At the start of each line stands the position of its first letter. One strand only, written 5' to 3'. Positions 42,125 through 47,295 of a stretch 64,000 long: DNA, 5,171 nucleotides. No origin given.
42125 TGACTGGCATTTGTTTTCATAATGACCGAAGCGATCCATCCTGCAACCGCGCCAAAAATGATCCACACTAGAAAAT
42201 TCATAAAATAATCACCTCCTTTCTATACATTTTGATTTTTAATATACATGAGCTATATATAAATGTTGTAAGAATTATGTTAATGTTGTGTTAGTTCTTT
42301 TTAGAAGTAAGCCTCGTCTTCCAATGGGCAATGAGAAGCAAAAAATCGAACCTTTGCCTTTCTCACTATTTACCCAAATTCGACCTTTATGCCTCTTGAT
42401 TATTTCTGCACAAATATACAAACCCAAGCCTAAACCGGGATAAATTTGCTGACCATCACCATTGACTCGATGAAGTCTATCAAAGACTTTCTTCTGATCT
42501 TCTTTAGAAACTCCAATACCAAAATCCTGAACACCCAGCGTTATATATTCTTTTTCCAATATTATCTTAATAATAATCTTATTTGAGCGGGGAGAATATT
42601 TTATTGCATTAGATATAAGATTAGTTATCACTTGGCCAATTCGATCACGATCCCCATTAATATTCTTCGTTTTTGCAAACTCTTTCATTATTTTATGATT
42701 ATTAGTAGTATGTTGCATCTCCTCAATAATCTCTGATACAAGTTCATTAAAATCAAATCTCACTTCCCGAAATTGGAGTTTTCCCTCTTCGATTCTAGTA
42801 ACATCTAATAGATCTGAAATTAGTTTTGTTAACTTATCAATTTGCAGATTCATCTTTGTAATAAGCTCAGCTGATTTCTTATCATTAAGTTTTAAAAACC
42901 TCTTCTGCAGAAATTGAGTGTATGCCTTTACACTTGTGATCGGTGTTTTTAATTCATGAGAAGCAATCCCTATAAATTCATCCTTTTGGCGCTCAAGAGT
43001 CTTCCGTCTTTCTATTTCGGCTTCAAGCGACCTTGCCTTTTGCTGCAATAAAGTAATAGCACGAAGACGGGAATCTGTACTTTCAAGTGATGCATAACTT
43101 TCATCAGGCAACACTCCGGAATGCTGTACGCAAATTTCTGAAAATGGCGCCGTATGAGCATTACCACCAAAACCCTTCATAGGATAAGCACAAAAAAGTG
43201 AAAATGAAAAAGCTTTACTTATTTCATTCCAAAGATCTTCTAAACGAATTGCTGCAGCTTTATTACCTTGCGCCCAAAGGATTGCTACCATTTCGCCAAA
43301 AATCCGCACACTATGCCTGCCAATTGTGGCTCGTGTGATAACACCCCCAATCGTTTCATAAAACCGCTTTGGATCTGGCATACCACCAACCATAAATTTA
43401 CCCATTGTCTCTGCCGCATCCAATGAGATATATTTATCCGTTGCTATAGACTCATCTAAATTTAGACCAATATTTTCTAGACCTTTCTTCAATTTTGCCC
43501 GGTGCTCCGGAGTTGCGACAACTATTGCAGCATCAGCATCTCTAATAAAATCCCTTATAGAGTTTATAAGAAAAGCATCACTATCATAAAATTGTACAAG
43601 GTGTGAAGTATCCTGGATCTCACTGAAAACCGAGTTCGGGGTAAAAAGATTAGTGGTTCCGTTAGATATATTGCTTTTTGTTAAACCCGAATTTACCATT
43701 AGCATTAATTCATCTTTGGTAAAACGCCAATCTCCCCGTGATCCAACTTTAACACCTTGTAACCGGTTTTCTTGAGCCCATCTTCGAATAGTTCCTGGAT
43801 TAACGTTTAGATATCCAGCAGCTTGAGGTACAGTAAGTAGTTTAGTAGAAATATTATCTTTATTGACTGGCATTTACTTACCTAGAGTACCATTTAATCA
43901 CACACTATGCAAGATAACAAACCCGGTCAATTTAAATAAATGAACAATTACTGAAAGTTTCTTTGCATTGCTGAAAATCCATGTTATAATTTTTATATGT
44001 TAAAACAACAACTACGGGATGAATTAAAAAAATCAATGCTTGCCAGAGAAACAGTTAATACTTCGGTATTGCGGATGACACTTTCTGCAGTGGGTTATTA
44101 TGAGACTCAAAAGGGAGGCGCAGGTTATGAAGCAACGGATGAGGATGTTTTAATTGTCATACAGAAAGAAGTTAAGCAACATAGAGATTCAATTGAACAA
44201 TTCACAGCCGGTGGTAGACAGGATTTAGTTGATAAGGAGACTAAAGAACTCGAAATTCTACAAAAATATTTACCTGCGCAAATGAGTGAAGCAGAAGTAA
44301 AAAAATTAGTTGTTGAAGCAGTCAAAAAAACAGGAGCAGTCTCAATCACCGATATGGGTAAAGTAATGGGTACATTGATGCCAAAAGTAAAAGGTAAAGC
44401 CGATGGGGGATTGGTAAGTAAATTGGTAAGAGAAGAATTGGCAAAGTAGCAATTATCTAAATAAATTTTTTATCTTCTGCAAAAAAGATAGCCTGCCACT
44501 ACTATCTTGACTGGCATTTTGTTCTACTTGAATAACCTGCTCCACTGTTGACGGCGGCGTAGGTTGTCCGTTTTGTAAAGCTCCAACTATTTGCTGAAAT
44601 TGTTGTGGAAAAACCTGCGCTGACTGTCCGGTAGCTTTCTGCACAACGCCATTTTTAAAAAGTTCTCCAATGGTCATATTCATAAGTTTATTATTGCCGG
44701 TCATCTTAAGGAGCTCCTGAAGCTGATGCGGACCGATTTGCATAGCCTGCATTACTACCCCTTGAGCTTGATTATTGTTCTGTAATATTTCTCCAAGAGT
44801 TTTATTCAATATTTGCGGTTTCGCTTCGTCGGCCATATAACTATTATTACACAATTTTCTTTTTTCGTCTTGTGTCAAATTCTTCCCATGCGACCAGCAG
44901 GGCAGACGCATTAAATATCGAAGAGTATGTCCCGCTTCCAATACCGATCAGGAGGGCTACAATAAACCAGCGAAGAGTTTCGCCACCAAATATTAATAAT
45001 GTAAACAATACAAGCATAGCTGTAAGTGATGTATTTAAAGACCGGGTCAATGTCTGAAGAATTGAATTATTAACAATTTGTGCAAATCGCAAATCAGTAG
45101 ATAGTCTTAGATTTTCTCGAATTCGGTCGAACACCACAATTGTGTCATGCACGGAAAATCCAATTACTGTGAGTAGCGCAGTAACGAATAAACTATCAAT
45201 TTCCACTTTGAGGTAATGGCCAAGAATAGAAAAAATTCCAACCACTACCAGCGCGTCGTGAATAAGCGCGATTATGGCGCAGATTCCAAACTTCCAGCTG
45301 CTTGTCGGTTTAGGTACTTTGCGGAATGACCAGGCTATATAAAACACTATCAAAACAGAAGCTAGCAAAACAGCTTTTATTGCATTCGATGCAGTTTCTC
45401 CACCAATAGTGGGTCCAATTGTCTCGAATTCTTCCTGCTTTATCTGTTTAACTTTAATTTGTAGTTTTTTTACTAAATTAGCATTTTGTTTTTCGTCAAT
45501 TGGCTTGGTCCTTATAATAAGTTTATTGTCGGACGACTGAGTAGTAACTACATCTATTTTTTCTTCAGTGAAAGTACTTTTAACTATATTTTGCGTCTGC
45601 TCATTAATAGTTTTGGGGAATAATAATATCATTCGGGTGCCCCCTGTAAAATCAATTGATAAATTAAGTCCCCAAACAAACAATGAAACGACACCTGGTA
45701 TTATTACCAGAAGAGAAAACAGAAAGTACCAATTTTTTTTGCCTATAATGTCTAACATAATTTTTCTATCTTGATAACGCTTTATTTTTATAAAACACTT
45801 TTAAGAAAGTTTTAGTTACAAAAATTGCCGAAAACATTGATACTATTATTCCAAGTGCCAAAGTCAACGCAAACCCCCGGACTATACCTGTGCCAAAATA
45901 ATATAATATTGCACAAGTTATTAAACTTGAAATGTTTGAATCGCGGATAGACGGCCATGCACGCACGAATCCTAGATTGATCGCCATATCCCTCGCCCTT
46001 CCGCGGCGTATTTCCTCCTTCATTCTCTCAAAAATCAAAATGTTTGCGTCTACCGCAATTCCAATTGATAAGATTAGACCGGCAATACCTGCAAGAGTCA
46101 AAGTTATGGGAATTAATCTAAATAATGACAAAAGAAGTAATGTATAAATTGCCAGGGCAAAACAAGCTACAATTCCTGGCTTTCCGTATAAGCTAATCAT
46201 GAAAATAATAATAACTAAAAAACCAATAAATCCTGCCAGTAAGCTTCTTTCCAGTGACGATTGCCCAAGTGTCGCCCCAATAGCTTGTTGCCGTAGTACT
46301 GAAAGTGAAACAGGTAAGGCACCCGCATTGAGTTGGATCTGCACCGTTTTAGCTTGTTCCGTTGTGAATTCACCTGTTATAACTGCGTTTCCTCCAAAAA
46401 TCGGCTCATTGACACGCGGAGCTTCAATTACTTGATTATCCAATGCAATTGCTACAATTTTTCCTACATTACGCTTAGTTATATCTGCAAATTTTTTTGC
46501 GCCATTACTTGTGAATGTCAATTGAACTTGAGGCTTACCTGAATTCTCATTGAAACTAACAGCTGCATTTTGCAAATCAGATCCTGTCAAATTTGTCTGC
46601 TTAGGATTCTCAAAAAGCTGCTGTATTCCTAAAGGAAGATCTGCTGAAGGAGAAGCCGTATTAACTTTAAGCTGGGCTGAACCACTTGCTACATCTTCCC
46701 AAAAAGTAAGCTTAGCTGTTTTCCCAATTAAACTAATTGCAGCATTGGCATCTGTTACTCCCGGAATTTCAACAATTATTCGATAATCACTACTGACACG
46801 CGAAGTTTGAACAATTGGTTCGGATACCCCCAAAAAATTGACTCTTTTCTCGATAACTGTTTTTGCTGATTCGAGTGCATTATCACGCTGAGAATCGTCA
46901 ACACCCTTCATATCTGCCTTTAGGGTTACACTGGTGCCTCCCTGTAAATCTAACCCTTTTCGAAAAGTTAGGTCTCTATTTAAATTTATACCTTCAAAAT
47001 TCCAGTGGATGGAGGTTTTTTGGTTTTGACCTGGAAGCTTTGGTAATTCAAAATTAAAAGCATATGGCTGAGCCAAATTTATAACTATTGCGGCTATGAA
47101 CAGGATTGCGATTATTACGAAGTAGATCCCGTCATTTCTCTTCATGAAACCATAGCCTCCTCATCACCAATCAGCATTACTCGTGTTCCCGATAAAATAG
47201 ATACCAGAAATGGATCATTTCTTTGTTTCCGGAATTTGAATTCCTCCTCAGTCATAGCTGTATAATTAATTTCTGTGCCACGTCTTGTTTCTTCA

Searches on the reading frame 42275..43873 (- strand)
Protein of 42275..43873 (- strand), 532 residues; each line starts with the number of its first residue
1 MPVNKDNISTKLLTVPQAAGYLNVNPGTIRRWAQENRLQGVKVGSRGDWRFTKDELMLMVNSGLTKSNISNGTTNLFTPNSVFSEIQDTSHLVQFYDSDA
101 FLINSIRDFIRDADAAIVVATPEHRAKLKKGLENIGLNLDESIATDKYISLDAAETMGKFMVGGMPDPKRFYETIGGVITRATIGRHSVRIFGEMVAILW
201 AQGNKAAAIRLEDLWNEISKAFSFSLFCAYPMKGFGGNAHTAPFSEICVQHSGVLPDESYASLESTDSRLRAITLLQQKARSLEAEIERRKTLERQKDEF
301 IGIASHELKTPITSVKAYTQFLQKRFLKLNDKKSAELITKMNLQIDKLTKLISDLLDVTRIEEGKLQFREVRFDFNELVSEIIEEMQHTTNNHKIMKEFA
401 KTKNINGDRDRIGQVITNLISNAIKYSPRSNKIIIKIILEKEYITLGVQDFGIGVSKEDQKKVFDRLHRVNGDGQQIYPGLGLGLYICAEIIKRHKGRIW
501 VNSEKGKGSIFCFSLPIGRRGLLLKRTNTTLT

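Call 22: search_protein_families(library=pfam, proteins=[window:42275-43873:-], max_evalue=0.001)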
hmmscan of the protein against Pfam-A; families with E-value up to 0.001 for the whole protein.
window:42275-43873:- (532 aa): 4 families
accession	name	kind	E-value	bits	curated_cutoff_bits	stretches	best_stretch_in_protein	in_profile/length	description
PF02518.31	HATPase_c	-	1.2e-25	90.6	26.4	1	407-517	1-109/111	Histidine kinase-, DNA gyrase B-, and HSP90-like ATPase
PF14417.12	MEDS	-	1.4e-16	61.2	29.8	1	91-238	2-151/161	MEDS: MEthanogen/methylotroph, DcmR Sensory domain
PF00512.31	HisKA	-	6.4e-15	55.4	26.9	1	296-364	1-66/66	His Kinase A (phospho-acceptor) domain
PF12728.13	HTH_17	-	1.7e-10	41.4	27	1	12-59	1-46/51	Helix-turn-helix domain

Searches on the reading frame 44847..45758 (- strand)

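Call 74: search_protein_families(library=pfam, proteins=[window:44847-45758:-], max_evalue=0.00001)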
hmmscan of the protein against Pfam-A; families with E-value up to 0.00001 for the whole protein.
window:44847-45758:- (303 aa): 1 family
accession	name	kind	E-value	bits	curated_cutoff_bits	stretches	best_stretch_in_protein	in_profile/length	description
PF02355.23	SecD_SecF_C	-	2.3e-57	193.9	20.5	1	101-292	8-187/189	Protein export membrane protein SecD/SecF, C-terminal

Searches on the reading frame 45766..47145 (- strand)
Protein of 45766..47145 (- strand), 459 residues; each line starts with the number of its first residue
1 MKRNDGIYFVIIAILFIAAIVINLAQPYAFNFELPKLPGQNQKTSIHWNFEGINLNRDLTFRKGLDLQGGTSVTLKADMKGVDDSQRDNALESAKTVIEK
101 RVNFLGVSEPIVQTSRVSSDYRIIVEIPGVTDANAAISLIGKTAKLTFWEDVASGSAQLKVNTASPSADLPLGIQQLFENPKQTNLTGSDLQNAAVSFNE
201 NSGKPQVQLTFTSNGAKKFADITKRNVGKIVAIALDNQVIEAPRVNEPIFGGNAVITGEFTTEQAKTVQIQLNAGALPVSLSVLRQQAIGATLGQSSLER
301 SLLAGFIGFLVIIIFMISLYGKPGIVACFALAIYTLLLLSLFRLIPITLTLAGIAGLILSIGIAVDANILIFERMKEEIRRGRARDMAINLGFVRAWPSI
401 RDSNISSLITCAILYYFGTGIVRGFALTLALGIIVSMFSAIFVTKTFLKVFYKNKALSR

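Call 74: search_protein_families(library=pfam, proteins=[window:45766-47145:-], max_evalue=0.00001)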
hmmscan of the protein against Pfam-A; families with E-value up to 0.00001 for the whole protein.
window:45766-47145:- (459 aa): 4 families
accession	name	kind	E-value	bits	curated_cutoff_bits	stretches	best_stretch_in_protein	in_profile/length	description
PF22599.2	SecDF_P1_head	-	9.4e-33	112.9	27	1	182-279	17-114/114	SecDF, P1 head subdomain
PF21760.3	SecD_1st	-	8.9e-19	67.1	27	1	92-149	2-56/60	Protein translocase subunit SecDF, P1 domain, N-terminal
PF02355.23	SecD_SecF_C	-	9.7e-16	58.2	20.5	1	280-452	12-187/189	Protein export membrane protein SecD/SecF, C-terminal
PF03176.21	MMPL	-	1.3e-07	31.3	20.5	1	297-441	141-292/333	MMPL family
